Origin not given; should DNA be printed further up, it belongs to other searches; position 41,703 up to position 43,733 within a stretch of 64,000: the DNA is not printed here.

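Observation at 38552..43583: Three tandem paralogues encode signal-peptide proteins built from 9-10 transposase-type HTH modules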

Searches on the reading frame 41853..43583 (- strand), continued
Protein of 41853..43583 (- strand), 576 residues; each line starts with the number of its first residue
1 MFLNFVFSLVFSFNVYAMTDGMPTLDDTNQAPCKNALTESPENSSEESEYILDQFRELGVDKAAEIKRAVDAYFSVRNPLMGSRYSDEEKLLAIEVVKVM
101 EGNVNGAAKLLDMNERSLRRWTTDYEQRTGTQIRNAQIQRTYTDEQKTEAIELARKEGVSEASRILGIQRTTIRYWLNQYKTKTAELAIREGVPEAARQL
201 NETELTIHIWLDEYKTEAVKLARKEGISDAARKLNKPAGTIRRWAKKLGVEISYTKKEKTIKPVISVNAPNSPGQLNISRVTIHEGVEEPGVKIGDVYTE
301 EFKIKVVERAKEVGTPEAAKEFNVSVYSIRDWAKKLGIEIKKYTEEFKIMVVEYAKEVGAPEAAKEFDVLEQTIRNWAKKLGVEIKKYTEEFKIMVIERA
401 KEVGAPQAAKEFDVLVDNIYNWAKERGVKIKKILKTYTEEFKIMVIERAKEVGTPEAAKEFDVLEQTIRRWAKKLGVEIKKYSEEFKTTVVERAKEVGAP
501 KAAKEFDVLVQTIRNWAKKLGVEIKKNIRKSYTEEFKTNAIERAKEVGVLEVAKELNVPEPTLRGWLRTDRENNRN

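Call 47: predict_structure(alignment_id=A2)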
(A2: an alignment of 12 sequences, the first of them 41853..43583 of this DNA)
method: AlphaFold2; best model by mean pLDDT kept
length: 576 residues; sequences in the alignment: 12
mean_pLDDT: 70.1   pTM: 0.25
mean pLDDT of the five models: 70.1, 68.6, 67.5, 66.7, 66.7
residues with pLDDT >= 90: 33; 70-90: 347; 50-70: 63; < 50: 133
segments of 3 or more residues with pLDDT < 50: 1-44, 46-59, 136-140, 192-210, 253-297
pLDDT, mean of each block of 10 residues (from residue 1): 45 37 36 45 46 42 77 82 79 88 79 86 83 53 75 76 74 78 56 44 39 64 74 72 67 40 30 29 30 44 80 77 78 78 76 84 80 85 77 88 83 84 88 66 89 84 86 86 85 88 84 91 68 83 88 86 86 64
secondary structure, 60 per line:
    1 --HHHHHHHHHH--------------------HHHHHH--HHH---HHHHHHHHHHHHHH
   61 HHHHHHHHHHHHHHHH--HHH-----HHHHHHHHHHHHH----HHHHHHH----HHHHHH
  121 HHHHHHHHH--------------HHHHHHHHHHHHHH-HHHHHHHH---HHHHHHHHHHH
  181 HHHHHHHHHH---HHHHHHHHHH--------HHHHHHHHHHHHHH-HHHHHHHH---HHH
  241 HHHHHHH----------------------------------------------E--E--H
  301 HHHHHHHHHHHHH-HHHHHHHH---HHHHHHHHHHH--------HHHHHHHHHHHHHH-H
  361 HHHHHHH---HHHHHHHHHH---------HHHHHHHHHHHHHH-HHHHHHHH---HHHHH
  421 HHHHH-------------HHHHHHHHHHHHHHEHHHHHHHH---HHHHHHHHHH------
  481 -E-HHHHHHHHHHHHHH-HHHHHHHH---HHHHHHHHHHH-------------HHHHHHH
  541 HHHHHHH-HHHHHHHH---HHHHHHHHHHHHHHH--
elements in order: H3-12 H33-38 H47-76 H87-99 H104-110 H115-129 H144-157 H159-166 H170-190 H194-203 H212-225 H227-234 H238-247 H300-313 H315-322 H326-336 H345-358 H360-367 H371-380 H390-403 H405-412 H416-425 H439-452 H454-461 H465-474 H484-497 H499-506 H510-520 H534-547 H549-556 H560-574
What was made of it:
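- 41853..43583 (-): Paralogue 3 (576 aa): signal peptide, Cys-motif leader, 4 short and 6 long HTH_Tnp_1 modules. AF2 models each module as three helices (call 47).
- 43332..43532 (-): Acidic N-terminal region (residues 18-84), including the conserved '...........'-type helix. AF2 helix at 47-76 (call 47).
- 42693..42824 (-): Disordered 44-aa linker (residues 254-297). pLDDT 29-44 with no secondary structure (call 47).
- Closest known: TALE and TALE-like modular DNA-binding effectors. Different: AF2 predicts no superhelix (pTM 0.25, call 47).
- AF2 shows no fixed arrangement between modules, so there is no evidence for contiguous TALE-like reading of DNA (call 47). Polyvalent, flexible DNA binders suit capture and bridging (call 47).
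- Tried and rejected: Not supported by AF2 (call 47).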

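Call 49: search_solved_structures(query=window:41853-43583:-, max_evalue=0.01, show_alignments=2)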
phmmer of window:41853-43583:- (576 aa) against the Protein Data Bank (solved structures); distinct sequences matched with E-value up to 0.01: 0.
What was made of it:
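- Closest known: Tandem-HTH DNA-binding proteins: Sulfolobus Cbp1. Different: No hit is significant (E >= 0.03) and there is no sequence match to any PDB chain (call 49).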

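Call 50: fold_search(model_id=the predicted structure, library=pdb)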
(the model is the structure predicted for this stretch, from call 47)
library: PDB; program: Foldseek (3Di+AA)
matches with E <= 10: 185; with E <= 0.001: 0
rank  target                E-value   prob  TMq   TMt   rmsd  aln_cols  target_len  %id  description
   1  7rdr_A                3.0e-02  0.25  0.08  0.10  29.1       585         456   17  Circular tandem repeat protein with novel repeat topology and enhanced subunit contact surfaces (released 2021-09-01)
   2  9gaw_N                1.3e-01  0.16  0.11  0.10  35.3       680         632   10  High-resolution structure of the Anaphase-promoting complex/cyclosome (APC/C) bound to co-activator Cdh1 (released 2024-08-14)
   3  8c6j_S                2.2e-01  0.20  0.12  0.12  39.6       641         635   12  Human spliceosomal PM5 C* complex (released 2023-07-12)
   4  8qpe_N                2.6e-01  0.14  0.11  0.08  31.9       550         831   12  Cryo-EM Structure of Pre-B-like Complex (core part) (released 2024-05-22)
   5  8bd7_E                2.6e-01  0.13  0.10  0.10  30.4       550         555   13  IFTB1 subcomplex of anterograde Intraflagellar transport trains (Chlamydomonas reinhardtii) (released 2023-01-11)
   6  8usb_X                3.2e-01  0.18  0.13  0.15  25.9       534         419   13  Non-substrate-engaged human 26S proteasome with Nub1/FAT10 bound to Rpn1 (released 2024-11-06)
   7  8c6j_T                3.2e-01  0.12  0.11  0.09  35.0       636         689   14  Human spliceosomal PM5 C* complex (released 2023-07-12)
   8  9a2d_F                4.3e-01  0.12  0.11  0.06  47.8       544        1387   12  Modeling of the ciliary Intraflagellar transport-A complex (released 2024-05-10)
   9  5eyb_B                5.4e-01  0.25  0.10  0.16  18.4       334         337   10  X-ray Structure of Reb1-Ter Complex (released 2016-04-13)
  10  7mq8_LP               8.5e-01  0.08  0.11  0.11  26.9       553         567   12  Cryo-EM structure of the human SSU processome, state pre-A1 (released 2021-09-22)
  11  3ieg_A                8.9e-01  0.13  0.11  0.16  18.7       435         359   12  Crystal Structure of P58(IPK) TPR Domain at 2.5 A (released 2010-03-31)
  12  5cwm                  1.0e+00  0.06  0.06  0.12  24.1       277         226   22  Crystal structure of de novo designed helical repeat protein DHR64 (released 2015-12-16)
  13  7w59_I                1.1e+00  0.09  0.12  0.12  28.4       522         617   14  The cryo-EM structure of human pre-C*-I complex (released 2022-06-22)
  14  6xl5_F                1.1e+00  0.07  0.07  0.09  23.6       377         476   15  Cryo-EM structure of EcmrR-RNAP-promoter open complex (EcmrR-RPo) (released 2021-04-07)
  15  2lvs_MODEL_1_A        1.2e+00  0.63  0.09  0.37  10.6       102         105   22  NMR solution structure of a CRISPR repeat binding protein (released 2013-01-23)
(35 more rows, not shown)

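Call 53: list_cluster_members(proteins=[P0005, P0006, P0010, P0012, P0016, P0007, P0011, P0017, P0024, P0069])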
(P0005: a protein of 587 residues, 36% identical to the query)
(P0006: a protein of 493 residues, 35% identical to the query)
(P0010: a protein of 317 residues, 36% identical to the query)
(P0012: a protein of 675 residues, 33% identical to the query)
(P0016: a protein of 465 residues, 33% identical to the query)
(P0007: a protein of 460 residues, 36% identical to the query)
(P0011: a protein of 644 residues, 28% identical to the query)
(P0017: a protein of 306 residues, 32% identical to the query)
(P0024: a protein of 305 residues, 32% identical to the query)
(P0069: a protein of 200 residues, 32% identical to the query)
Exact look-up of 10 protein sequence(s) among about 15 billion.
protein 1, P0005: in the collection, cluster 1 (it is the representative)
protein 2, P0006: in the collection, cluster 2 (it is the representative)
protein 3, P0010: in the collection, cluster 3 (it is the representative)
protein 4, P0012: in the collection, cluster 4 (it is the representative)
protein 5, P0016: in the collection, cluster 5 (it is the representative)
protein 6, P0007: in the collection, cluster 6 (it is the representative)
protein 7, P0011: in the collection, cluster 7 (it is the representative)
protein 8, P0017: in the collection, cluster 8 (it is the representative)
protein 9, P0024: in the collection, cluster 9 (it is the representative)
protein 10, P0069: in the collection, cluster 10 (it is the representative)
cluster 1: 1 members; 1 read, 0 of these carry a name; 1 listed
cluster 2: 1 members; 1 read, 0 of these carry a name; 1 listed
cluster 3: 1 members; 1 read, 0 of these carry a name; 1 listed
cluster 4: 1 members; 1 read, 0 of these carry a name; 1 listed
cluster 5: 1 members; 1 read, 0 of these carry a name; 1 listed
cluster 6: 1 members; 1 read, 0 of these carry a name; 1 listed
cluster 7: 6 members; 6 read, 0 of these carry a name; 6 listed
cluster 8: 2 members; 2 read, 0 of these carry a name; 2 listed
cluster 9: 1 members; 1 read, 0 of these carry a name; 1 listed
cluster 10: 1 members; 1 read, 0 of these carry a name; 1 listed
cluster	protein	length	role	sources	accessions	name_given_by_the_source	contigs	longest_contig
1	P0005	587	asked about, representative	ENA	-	-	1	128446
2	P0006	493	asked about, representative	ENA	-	-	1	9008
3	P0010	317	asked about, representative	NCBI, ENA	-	-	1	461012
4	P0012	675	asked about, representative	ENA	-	-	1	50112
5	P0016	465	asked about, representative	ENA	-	-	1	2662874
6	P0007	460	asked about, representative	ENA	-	-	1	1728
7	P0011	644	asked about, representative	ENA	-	-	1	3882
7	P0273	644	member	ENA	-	-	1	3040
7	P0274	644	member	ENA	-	-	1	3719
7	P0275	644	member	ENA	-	-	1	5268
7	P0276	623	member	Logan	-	-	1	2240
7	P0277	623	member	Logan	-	-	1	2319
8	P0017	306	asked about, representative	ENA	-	-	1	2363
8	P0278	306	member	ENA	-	-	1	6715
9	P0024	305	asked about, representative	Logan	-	-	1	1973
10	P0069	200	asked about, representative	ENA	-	-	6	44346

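Call 55: list_cluster_members(proteins=[P0009, P0014, P0019, P0025, P0036, P0046, P0047, P0049, P0070, P0048])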
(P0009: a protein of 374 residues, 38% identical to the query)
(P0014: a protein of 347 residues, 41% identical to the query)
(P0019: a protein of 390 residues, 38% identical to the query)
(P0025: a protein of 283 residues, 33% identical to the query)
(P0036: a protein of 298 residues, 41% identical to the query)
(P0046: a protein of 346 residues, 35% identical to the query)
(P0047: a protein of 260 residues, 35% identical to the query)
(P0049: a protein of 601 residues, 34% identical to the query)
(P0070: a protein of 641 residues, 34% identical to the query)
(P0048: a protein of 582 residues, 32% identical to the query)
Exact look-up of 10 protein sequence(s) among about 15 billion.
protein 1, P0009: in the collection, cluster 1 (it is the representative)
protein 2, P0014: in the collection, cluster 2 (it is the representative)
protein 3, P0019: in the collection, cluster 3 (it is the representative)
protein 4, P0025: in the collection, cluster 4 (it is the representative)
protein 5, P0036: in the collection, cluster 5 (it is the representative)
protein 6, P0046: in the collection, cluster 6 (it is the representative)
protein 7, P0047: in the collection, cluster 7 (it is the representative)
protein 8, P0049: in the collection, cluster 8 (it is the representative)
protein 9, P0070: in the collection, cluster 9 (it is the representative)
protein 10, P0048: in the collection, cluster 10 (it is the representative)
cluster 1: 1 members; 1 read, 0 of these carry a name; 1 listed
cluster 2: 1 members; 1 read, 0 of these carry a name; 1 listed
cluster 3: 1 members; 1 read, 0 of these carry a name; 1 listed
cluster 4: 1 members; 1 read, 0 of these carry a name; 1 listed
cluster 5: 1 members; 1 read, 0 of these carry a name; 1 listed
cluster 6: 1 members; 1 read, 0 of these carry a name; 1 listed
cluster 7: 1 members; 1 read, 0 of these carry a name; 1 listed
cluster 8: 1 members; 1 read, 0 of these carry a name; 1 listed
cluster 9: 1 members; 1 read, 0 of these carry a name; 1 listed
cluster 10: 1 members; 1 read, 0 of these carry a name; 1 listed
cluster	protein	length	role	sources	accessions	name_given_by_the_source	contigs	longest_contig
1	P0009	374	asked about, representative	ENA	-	-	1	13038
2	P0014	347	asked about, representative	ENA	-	-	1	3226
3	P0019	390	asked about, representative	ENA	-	-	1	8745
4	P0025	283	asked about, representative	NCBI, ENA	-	-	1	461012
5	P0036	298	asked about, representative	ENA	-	-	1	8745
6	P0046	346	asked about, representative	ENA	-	-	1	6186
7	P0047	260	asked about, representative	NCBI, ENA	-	-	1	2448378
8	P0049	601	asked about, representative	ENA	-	-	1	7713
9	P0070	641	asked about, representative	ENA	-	-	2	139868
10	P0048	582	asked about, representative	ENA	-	-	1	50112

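Call 56: find_encoding_contigs(protein=P0012, flank=10000, max_places=2)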
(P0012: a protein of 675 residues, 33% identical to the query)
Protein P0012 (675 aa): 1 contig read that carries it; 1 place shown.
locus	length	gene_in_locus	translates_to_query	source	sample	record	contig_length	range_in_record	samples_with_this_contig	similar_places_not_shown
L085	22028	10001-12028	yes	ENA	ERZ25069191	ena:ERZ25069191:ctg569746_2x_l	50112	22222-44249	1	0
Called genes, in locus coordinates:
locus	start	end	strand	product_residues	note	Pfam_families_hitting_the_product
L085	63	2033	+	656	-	PF01022:HTH_5 (faint), PF00440:TetR_N (faint), PF12796:Ank_2, PF01527:HTH_Tnp_1 (weak), PF01527:HTH_Tnp_1, PF13384:HTH_23, PF13518:HTH_28 (weak), PF01527:HTH_Tnp_1, +52 more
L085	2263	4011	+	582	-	PF12796:Ank_2 (faint), PF02796:HTH_7 (faint), PF08822:DUF1804 (faint), PF13022:HTH_Tnp_1_2 (faint), PF13542:HTH_Tnp_ISL3 (faint), PF00376:MerR (faint), PF13384:HTH_23 (weak), PF01527:HTH_Tnp_1 (weak), +18 more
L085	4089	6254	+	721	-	PF00023:Ank (faint), PF12796:Ank_2, PF13606:Ank_3 (faint), PF13637:Ank_4 (faint), PF14493:HTH_40 (faint), PF01381:HTH_3 (faint), PF01527:HTH_Tnp_1 (weak), PF01527:HTH_Tnp_1, +33 more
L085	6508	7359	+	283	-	PF13551:HTH_29 (faint), PF12796:Ank_2, PF00023:Ank (faint), PF13606:Ank_3 (faint), PF13637:Ank_4 (faint), PF01527:HTH_Tnp_1 (faint), PF13384:HTH_23 (faint)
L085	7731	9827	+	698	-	PF12796:Ank_2, PF00023:Ank (faint), PF13637:Ank_4 (weak), PF00196:GerE (faint), PF10668:Phage_terminase (faint), PF01527:HTH_Tnp_1 (weak), PF14493:HTH_40 (weak), PF01527:HTH_Tnp_1 (weak), +20 more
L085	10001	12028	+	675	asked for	PF12796:Ank_2, PF00023:Ank (faint), PF13606:Ank_3 (faint), PF13637:Ank_4 (weak), PF02796:HTH_7 (faint), PF01527:HTH_Tnp_1 (faint), PF04218:CENP-B_N (faint), PF13384:HTH_23 (faint), +4 more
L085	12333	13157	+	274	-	-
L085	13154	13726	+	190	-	-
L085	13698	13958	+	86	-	-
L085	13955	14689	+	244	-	PF00535:Glycos_transf_2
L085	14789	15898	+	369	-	PF04754:Transposase_31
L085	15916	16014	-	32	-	-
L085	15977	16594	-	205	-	-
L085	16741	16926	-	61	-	-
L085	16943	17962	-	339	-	PF12784:PDDEXK_2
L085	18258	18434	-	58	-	-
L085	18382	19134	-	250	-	PF00596:Aldolase_II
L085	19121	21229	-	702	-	PF00485:PRK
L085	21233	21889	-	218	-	PF13489:Methyltransf_23, PF08241:Methyltransf_11, PF08242:Methyltransf_12 (weak), PF13649:Methyltransf_25 (weak), PF13847:Methyltransf_31 (weak)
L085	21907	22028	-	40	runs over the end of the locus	-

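Call 57: find_encoding_contigs(protein=P0047, flank=8000, max_places=2)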
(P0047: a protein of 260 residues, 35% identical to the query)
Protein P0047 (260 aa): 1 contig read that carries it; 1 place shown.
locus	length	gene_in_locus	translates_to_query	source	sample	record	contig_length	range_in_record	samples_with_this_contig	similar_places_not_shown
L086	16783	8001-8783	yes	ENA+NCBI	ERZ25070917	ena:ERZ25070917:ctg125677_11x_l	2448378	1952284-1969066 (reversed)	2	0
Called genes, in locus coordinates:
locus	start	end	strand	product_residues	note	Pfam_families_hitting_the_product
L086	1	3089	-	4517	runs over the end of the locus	PF02368:Big_2 (faint), PF25390:WD40_RLD, PF13540:RCC1_2, PF25390:WD40_RLD, PF00415:RCC1, PF13540:RCC1_2, PF25390:WD40_RLD, PF13540:RCC1_2, +3 more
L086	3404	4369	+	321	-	PF04754:Transposase_31, PF27070:HTH_Rpn_C (weak)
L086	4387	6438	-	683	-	PF00270:DEAD (weak), PF04851:ResIII, PF13604:AAA_30 (faint), PF17757:UvrB_inter, PF27431:UvrB_3rd, PF00271:Helicase_C, PF12344:UvrB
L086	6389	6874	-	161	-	PF02559:CarD_TRCF_RID, PF21095:CarD_C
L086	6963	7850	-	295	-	PF00892:EamA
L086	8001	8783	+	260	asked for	PF01527:HTH_Tnp_1, PF13384:HTH_23, PF13518:HTH_28 (weak), PF13542:HTH_Tnp_ISL3 (weak), PF00126:HTH_1 (weak), PF13384:HTH_23, PF13518:HTH_28, PF13551:HTH_29 (weak), +26 more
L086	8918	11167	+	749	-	PF12936:Kri1_C (faint), PF08735:DUF1786 (faint), PF02059:IL3 (faint), PF08938:HBS1_N (faint), PF15942:DUF4751 (faint), PF03717:PBP_dimer (faint)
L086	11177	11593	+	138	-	-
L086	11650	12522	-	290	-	PF02629:CoA_binding, PF13607:Succ_CoA_lig, PF00549:Ligase_CoA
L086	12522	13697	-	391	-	PF08442:ATP-grasp_2, PF13549:ATP-grasp_5, PF24948:Citrate_synth_N, PF00549:Ligase_CoA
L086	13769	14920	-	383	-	PF13173:AAA_14, PF13635:DUF4143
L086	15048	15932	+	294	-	PF00753:Lactamase_B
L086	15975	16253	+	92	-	PF05015:HigB-like_toxin (weak), PF05016:ParE_toxin (weak)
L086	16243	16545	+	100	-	PF13560:HTH_31, PF12844:HTH_19 (weak), PF01381:HTH_3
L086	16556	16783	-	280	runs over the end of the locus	PF23952:LRR_EndoS (faint), PF12799:LRR_4 (faint), PF13855:LRR_8 (weak), PF23211:LRR_LRWD1 (faint), PF00560:LRR_1 (faint), PF13855:LRR_8, PF23598:LRR_14, PF13855:LRR_8 (weak)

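Call 69: search_protein_families(library=phrogs, proteins=[window:41853-43583:-, P0069, P0017], max_evalue=0.00001)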
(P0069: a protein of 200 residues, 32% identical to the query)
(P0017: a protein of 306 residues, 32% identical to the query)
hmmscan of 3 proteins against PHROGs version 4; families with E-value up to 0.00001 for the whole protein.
window:41853-43583:- (576 aa): 17 families
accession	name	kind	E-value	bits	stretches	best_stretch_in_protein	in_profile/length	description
phrog_151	-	integration and excision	1.7e-39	136.8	4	81-249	3-169/582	transposase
phrog_17819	-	unknown function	5.6e-30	103.9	0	212-258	8-56/60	-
phrog_32340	-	unknown function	5.3e-16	59.2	0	330-377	4-50/55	-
phrog_8446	-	DNA, RNA and nucleotide metabolism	6.3e-16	59.7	0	312-390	28-105/211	HNH endonuclease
phrog_6081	-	unknown function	1e-14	55.4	0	480-532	51-103/169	-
phrog_323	-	transcription regulation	2.3e-12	48.1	0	218-391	29-198/319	transcriptional regulator, D5-like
phrog_1013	-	integration and excision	2.6e-11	44.7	0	525-575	7-59/133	transposase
phrog_1969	-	unknown function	2.7e-10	41.6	0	356-388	60-92/116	-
phrog_4494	-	unknown function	1.8e-08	35.8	0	156-191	16-52/109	-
phrog_1729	-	unknown function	3.3e-08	34.7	0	412-475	56-116/142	-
phrog_664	-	DNA, RNA and nucleotide metabolism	4.3e-08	34.2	0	128-183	73-127/210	DNA binding protein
phrog_2474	-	transcription regulation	6.7e-08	33.5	0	160-180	52-72/118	MerR-like transcriptional regulator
phrog_15950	-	unknown function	1.2e-07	33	0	394-429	100-135/145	-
phrog_157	-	integration and excision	1.4e-07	32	1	85-229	2-148/580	transposase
phrog_35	-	transcription regulation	2e-07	32.3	0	103-181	29-110/181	transcriptional repressor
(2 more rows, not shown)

P0069 (200 aa): 5 families
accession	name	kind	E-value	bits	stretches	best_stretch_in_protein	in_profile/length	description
phrog_151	-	integration and excision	1.3e-16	61.3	1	50-198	5-172/582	transposase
phrog_3218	-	head and packaging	1.1e-06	29.5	0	159-195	22-58/152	terminase small subunit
phrog_323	-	transcription regulation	2.3e-06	28.4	0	2-140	96-236/319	transcriptional regulator, D5-like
phrog_836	-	transcription regulation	6.2e-06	27.4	0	138-196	64-122/133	late transcriptional activator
phrog_409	-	transcription regulation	6.4e-06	27.7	0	161-190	17-44/127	transcriptional regulator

P0017 (306 aa): 58 families (the best 25 are shown)
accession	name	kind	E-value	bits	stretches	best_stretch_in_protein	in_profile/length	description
phrog_1303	-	DNA, RNA and nucleotide metabolism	2.2e-49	168.7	4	106-209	23-133/184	DNA binding protein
phrog_151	-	integration and excision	1e-37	131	2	149-260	55-180/582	transposase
phrog_4538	-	unknown function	6.6e-26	92.2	1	206-258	349-404/447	-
phrog_664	-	DNA, RNA and nucleotide metabolism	2.6e-25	90.5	1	210-267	85-144/210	DNA binding protein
phrog_7545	-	DNA, RNA and nucleotide metabolism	9.4e-24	85.4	0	220-263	12-56/160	HNH endonuclease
phrog_4151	-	DNA, RNA and nucleotide metabolism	1.2e-20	74.9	0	206-250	1-45/154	DNA binding protein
phrog_4494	-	unknown function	4.5e-20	73.2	0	54-154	3-106/109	-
phrog_8446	-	DNA, RNA and nucleotide metabolism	7.3e-20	72.5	1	17-99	27-102/211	HNH endonuclease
phrog_6081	-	unknown function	4.6e-19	69.6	1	168-267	9-110/169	-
phrog_125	-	DNA, RNA and nucleotide metabolism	2.2e-18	67.7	0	209-265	162-219/254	DNA invertase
phrog_15950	-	unknown function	1.9e-17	64.7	0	212-253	95-136/145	-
phrog_3910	-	transcription regulation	5.4e-17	62.8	0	207-266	63-126/356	transcriptional regulator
phrog_9186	-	unknown function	9e-17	62.4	0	165-262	246-350/358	-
phrog_12251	-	unknown function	3e-16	60.7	0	215-300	134-216/224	-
phrog_323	-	transcription regulation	4.3e-16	60.4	2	128-300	28-186/319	transcriptional regulator, D5-like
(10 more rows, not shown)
